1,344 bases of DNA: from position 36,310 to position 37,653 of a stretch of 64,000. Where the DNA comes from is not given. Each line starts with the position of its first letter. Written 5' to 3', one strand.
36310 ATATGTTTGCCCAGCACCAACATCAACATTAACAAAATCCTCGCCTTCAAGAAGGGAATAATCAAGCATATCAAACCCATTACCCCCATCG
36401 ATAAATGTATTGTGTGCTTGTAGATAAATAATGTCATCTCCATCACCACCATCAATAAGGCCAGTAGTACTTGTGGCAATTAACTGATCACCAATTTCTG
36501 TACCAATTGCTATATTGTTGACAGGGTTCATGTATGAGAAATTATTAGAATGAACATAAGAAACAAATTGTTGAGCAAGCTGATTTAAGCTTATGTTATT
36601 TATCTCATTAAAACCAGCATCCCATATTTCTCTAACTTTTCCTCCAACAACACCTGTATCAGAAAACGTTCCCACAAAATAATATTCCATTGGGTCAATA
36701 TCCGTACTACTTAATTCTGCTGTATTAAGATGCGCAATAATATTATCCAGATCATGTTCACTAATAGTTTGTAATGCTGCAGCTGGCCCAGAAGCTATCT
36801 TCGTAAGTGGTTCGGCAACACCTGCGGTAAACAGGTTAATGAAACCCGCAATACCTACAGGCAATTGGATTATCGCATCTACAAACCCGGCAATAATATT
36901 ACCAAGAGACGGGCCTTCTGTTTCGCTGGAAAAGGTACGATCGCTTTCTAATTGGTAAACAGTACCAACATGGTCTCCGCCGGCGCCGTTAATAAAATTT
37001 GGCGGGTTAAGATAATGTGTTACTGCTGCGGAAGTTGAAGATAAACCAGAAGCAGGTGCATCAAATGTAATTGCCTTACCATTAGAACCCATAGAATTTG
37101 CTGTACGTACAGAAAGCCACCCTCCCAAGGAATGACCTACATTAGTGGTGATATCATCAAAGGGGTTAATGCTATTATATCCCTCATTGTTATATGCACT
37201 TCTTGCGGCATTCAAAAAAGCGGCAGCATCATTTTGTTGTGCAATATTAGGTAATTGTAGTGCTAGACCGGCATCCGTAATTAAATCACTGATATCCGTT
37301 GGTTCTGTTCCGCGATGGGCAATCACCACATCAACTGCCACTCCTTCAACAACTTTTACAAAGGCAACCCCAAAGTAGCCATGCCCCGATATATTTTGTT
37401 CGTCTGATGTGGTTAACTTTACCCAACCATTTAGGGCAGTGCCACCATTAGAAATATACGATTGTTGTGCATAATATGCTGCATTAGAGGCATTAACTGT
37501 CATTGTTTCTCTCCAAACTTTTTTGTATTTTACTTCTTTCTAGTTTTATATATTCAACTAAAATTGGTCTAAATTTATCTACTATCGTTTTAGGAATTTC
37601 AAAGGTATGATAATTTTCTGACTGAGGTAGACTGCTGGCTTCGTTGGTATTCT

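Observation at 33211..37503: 1430-aa chimera: class-3 lipase head, RTX block, three cadherin-like modules and a novel C-terminal repeat array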

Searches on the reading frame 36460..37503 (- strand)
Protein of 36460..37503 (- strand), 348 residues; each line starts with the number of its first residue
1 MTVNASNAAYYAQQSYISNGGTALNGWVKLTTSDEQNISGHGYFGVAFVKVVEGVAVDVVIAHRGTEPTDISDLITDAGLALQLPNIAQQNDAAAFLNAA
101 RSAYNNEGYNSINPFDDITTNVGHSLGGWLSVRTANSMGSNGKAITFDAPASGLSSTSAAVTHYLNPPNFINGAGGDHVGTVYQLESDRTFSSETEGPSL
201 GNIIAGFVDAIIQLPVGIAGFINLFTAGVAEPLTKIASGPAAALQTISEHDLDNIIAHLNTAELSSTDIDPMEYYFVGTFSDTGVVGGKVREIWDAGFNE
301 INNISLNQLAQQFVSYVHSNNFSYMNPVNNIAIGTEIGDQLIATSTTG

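Call 5: search_protein_families(library=pfam, proteins=[window:36460-37503:-], max_evalue=10)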
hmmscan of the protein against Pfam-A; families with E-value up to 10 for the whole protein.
seq(348 aa): 0 families

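Call 6: search_solved_structures(query=window:36460-37503:-, max_evalue=10, show_alignments=2)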
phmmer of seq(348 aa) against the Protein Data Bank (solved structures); distinct sequences matched with E-value up to 10: 3.
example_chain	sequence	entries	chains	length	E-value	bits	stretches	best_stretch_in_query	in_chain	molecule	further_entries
6ogd_C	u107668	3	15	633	0.43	12.8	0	268-342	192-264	Chitinase 2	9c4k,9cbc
4dws_A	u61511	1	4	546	0.64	12.2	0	268-342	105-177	Chi2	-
1ve5_A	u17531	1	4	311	0.94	11.7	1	98-176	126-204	Threonine deaminase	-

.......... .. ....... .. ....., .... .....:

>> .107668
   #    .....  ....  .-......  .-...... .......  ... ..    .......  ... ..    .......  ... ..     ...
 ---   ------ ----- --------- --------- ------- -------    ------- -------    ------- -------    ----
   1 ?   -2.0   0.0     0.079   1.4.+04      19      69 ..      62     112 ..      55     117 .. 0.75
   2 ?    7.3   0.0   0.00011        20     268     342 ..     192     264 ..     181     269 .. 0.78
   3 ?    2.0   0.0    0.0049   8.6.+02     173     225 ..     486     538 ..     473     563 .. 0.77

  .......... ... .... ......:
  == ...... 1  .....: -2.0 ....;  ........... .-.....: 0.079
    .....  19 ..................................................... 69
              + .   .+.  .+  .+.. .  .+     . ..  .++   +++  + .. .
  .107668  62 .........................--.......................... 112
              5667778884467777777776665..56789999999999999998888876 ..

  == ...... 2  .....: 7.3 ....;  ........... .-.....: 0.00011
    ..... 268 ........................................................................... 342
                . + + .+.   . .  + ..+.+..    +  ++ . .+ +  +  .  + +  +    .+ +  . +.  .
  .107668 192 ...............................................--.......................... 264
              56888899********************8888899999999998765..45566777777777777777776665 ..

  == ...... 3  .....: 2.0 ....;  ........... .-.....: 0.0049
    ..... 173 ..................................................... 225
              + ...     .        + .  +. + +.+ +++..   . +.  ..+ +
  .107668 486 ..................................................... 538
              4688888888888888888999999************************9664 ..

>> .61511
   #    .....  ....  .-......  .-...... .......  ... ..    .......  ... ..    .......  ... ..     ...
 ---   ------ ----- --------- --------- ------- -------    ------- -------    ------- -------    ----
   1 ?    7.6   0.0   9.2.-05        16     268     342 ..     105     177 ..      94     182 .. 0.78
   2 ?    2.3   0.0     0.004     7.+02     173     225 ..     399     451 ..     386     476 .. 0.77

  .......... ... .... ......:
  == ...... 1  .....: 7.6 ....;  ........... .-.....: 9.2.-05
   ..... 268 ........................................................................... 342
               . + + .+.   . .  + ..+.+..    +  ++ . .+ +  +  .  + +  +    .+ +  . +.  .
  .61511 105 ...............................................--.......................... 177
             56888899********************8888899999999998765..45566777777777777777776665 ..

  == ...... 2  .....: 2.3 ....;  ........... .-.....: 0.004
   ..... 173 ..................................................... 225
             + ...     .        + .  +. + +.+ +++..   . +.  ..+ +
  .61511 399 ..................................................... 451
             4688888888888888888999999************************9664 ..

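Call 7: find_homologous_proteins(query=window:36460-37503:-, max_evalue=0.001)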
Query seq(348 aa) (348 aa): 10 proteins with E <= 0.001 among 5426 candidates.
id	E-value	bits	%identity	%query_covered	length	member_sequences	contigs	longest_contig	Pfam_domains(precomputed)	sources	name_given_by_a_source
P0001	6.7e-69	251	59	58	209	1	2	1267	PF26363.2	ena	-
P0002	5.1e-13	67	37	45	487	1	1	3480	-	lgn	-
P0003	2.5e-10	58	36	45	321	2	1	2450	-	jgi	-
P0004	6.1e-10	57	35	46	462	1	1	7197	-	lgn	-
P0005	2.1e-8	52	33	46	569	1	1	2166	-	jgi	jgi:hypothetical protein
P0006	2.1e-7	48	33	46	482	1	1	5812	-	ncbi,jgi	jgi:hypothetical protein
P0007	4.1e-7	47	32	46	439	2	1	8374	-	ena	-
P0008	5.1e-7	47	31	46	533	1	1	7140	-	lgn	-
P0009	1.1e-6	46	29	50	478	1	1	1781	-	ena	-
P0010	1.3e-4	39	26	47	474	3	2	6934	-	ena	-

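Call 10: search_protein_families(library=pfam, proteins=[P0001, P0002, P0004, P0006, P0010], max_evalue=10)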
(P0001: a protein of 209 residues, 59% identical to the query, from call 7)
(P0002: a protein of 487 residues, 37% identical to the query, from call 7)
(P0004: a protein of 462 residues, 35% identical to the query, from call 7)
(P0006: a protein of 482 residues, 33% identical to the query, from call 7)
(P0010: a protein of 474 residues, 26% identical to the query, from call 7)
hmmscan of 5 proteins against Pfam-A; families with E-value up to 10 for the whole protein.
P0001 (209 aa): 2 families
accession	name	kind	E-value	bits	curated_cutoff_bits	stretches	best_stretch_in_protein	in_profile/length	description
PF12697.13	Abhydrolase_6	-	0.0011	20.1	26.3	1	75-180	55-135/217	Alpha/beta hydrolase family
PF11187.14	Mbeg1-like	-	0.15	11.9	21.1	1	38-119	36-102/224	Mbeg1-like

P0002 (487 aa): 0 families

P0004 (462 aa): 4 families
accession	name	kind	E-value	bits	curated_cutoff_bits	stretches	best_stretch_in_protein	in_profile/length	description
PF05448.18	AXE1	-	0.077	12.2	21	1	122-167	167-210/321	Acetyl xylan esterase (AXE1)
PF18030.7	Rimk_N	-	0.14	12.9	26.4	1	381-412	49-82/94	RimK PreATP-grasp domain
PF01764.32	Lipase_3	-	0.16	12.3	22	1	110-146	45-78/140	Lipase (class 3)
PF23077.1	zf-C2H2_ZNF462_1st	-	0.25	11.5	27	1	354-364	18-28/29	Zinc finger protein 462, first C2H2 zinc finger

P0006 (482 aa): 0 families

P0010 (474 aa): 3 families
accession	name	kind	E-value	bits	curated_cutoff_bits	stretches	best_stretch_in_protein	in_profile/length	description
PF01764.32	Lipase_3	-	0.00034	21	22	1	170-214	42-82/140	Lipase (class 3)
PF11187.14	Mbeg1-like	-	0.00045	20.2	21.1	1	125-257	25-143/224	Mbeg1-like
PF20591.4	DUF6792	-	0.001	18.9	25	1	136-216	62-142/220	Domain of unknown function (DUF6792)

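Call 18: search_protein_families(library=pfam, alignment_id=A3, max_evalue=0.01)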
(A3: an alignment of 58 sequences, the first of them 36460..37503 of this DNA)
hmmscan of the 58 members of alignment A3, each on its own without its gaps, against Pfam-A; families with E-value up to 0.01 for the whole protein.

A. member 1, window:36460-37503:- (348 aa): 0 families

B. families by the number of members that match (of 58 scanned): 9 families
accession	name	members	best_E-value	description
PF01764.32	Lipase_3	10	1.6e-06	Lipase (class 3)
PF11187.14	Mbeg1-like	4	0.00019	Mbeg1-like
PF20591.4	DUF6792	3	3.8e-06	Domain of unknown function (DUF6792)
PF12146.15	Hydrolase_4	2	0.0034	Serine aminopeptidase, S33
PF12697.13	Abhydrolase_6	1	0.0011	Alpha/beta hydrolase family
PF02230.22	Abhydrolase_2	1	0.0023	Phospholipase/Carboxylesterase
PF25029.1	MOM1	1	0.0041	MOM1-like domain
PF00561.26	Abhydrolase_1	1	0.0049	alpha/beta hydrolase fold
PF07819.20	PGAP1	1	0.0094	PGAP1-like alpha/beta domain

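Call 21: predict_structure(alignment_id=A3)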
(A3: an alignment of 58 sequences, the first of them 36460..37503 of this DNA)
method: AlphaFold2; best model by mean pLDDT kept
length: 348 residues; sequences in the alignment: 58
mean_pLDDT: 72.5   pTM: 0.74
mean pLDDT of the five models: 72.5, 70.9, 70.7, 70.6, 69.3
residues with pLDDT >= 90: 104; 70-90: 84; 50-70: 112; < 50: 48
segments of 3 or more residues with pLDDT < 50: 268-270, 285-289, 297-302, 329-348
pLDDT, mean of each block of 10 residues (from residue 1): 62 67 76 93 92 91 81 74 81 95 88 81 95 96 95 94 91 89 75 59 62 52 51 57 81 84 54 66 51 49 52 54 61 42 38
secondary structure, 60 per line:
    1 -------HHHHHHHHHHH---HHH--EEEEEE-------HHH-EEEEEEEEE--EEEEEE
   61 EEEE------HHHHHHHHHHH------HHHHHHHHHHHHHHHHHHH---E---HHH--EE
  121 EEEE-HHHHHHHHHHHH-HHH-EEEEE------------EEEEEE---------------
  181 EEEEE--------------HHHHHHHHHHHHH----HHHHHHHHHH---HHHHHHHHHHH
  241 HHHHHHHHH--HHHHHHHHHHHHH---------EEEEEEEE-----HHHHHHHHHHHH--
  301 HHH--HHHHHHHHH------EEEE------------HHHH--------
elements in order: H8-18 E27-32 E44-52 E55-64 H71-81 H88-106 E119-124 H126-137 E143-147 E160-165 E181-185 H200-212 H217-226 H230-249 H252-264 E274-281 H287-298 H306-314 E321-324 H337-340

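Call 39: search_protein_representatives(alignment_id=A3)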
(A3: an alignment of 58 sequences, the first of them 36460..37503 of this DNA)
Query: 58 sequences, 428 profile positions. Proteins with E-value up to 0.001 (for the whole library): 6870; up to 1e-10: 2467; up to 1e-30: 306. The best 150 are listed.
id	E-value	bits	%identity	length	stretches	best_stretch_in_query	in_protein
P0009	5.6e-147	506.5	-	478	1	4-424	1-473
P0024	7.3e-139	479.8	-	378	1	9-373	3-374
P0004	3.1e-136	471.1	-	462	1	4-408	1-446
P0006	1.2e-134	465.9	-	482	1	4-391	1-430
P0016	2.4e-133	461.6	-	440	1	7-380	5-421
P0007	8.1e-132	456.6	-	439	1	4-405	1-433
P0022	2.0e-131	455.3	-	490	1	4-418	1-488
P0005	6.9e-130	450.2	-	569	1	4-376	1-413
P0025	3.5e-129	447.9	-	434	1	4-392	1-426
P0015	1.9e-127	442.2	-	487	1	4-396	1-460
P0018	1.4e-125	436.0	-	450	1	8-373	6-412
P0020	3.5e-125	434.7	-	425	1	7-389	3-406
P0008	1.0e-124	433.2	-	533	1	4-423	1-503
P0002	1.4e-124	432.7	-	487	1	2-396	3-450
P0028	1.6e-123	429.3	-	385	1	8-356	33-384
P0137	1.1e-61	225.5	-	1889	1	8-289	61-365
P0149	1.3e-53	199.0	-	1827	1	16-290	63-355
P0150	1.1e-52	195.9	-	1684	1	13-280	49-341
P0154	2.0e-51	191.7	-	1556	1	17-290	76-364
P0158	5.0e-49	183.8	-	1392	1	22-280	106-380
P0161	5.0e-48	180.5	-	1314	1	23-298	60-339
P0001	2.5e-46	174.9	-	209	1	48-246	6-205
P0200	2.1e-39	152.1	-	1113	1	48-306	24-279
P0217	1.4e-37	146.1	-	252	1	48-220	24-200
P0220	2.8e-37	145.1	-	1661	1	48-263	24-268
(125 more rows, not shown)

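Call 41: search_protein_families(library=pfam, proteins=[P0137, P0149, P0154, P0158, P0161, P0150], max_evalue=0.0001)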
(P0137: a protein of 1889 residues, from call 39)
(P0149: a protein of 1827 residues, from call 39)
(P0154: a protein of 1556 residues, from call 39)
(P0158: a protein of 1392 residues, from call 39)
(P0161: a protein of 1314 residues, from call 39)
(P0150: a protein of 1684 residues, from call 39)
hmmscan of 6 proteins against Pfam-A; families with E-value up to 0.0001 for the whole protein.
P0137 (1889 aa): 7 families
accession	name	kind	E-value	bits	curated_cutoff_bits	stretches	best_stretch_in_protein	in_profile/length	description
PF12796.13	Ank_2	-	5.4e-30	104.2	27.3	1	1687-1754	17-79/90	Ankyrin repeats (3 copies)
PF00023.36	Ank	-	4.5e-25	86.7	21.1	0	1389-1410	1-22/33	Ankyrin repeat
PF13606.12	Ank_3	-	2.2e-17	61.6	22.3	0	1693-1722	2-29/30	Ankyrin repeat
PF13857.12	Ank_5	-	3.9e-10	40.3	27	0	1689-1722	12-43/56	Ankyrin repeats (many copies)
PF05729.18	NACHT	-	9e-10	39.1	26.7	1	846-1006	2-164/167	NACHT domain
PF13637.12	Ank_4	-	1e-09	38.8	22.7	0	1352-1409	2-49/50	Ankyrin repeats (many copies)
PF01764.32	Lipase_3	-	2.9e-05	24.4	22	0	170-216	39-84/140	Lipase (class 3)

P0149 (1827 aa): 7 families
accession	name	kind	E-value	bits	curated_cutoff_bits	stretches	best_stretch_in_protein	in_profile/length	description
PF12796.13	Ank_2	-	2.1e-27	95.9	27.3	3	1413-1494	12-81/90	Ankyrin repeats (3 copies)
PF00023.36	Ank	-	3.2e-20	71.5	21.1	0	1554-1575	1-22/33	Ankyrin repeat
PF13606.12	Ank_3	-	9.6e-19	65.7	22.3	0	1554-1580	1-26/30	Ankyrin repeat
PF13637.12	Ank_4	-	1.6e-14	54.1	22.7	0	1550-1572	25-47/50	Ankyrin repeats (many copies)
PF13857.12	Ank_5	-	3.8e-14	53.1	27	0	1550-1576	11-37/56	Ankyrin repeats (many copies)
PF20591.4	DUF6792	-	1.1e-05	25.4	25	1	125-222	62-160/220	Domain of unknown function (DUF6792)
PF01764.32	Lipase_3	-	2.7e-05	24.5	22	0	151-211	34-90/140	Lipase (class 3)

P0154 (1556 aa): 7 families
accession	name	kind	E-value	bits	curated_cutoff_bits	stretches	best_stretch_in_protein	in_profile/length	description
PF13424.12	TPR_12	-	9.6e-16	58.2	30.1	1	1359-1416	17-74/77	Tetratricopeptide repeat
PF00515.34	TPR_1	-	6.7e-12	45.1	27.8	2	1387-1412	1-26/34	Tetratricopeptide repeat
PF07719.23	TPR_2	-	4.4e-09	36.2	27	0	1436-1462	2-28/34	Tetratricopeptide repeat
PF13181.12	TPR_8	-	8.4e-09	35.3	25.7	0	1387-1413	1-27/34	Tetratricopeptide repeat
PF13176.12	TPR_7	-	1.9e-08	34.2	27.9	0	1438-1462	2-26/36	Tetratricopeptide repeat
PF13374.12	TPR_10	-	7.9e-08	32.5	27.5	0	1435-1462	2-29/42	Tetratricopeptide repeat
PF05729.18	NACHT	-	9.7e-06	26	26.7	1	891-1057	2-163/167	NACHT domain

P0158 (1392 aa): 1 family
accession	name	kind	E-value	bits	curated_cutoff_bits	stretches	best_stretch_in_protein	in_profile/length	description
PF01764.32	Lipase_3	-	3.8e-05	24.1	22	0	195-241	40-85/140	Lipase (class 3)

P0161 (1314 aa): 2 families
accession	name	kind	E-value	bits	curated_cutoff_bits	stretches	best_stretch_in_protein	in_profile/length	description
PF12796.13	Ank_2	-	1.9e-06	28.8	27.3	1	1197-1267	21-80/90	Ankyrin repeats (3 copies)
PF05729.18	NACHT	-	4.4e-05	23.8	26.7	0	850-1007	3-164/167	NACHT domain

P0150 (1684 aa): 7 families
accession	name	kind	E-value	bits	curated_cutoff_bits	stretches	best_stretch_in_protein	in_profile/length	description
PF12796.13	Ank_2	-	3.7e-19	69.5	27.3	0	1472-1539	24-81/90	Ankyrin repeats (3 copies)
PF00023.36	Ank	-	4.7e-13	49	21.1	0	1432-1461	2-29/33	Ankyrin repeat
PF13637.12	Ank_4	-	7.2e-13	48.8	22.7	0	1482-1537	2-49/50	Ankyrin repeats (many copies)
PF05729.18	NACHT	-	5.7e-07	30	26.7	1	836-988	9-163/167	NACHT domain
PF20591.4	DUF6792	-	2.4e-06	27.5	25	1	109-193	62-142/220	Domain of unknown function (DUF6792)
PF13857.12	Ank_5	-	4.5e-06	27.4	27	0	1469-1495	8-34/56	Ankyrin repeats (many copies)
PF13606.12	Ank_3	-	4.9e-05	23.8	22.3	0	1281-1299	5-23/30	Ankyrin repeat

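Call 44: find_related_loci(query=window:36460-37503:-, collection=genome_contigs, flank=10000)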
Query window:36460-37503:- (348 aa) in genome_contigs; peptide patterns used: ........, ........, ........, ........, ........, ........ (x = any residue, [..] = any of these).
87 stretches matched a pattern, but none encodes a relative of the query by tblastn (E <= 1e-3).

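Call 65: find_encoding_contigs(protein=P0001, flank=5000, max_places=4)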
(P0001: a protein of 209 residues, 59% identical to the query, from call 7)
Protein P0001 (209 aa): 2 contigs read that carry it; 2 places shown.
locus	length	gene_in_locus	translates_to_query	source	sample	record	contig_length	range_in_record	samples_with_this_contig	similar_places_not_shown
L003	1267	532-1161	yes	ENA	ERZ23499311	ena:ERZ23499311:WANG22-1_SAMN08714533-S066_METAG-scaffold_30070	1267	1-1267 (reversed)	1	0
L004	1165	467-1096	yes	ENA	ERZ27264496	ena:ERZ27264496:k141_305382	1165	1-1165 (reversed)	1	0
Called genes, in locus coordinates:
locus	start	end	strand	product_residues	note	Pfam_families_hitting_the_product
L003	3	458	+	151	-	?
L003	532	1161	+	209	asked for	PF26363:Phospholipase-like (weak)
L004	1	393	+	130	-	?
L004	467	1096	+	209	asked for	PF26363:Phospholipase-like (weak)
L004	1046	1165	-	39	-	?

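Call 82: find_related_loci(query=A9, collection=metagenome_contigs, flank=10000)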
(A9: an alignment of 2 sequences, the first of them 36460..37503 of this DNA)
Query A9 (348 aa) in metagenome_contigs; peptide patterns used: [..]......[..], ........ (x = any residue, [..] = any of these).
171 stretches matched a pattern; 2 encode a relative of the query (tblastn E <= 1e-3); 2 distinct loci.
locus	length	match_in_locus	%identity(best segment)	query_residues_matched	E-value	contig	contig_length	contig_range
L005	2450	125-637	36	27-187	1e-19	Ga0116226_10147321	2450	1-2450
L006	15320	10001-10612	28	6-211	2e-7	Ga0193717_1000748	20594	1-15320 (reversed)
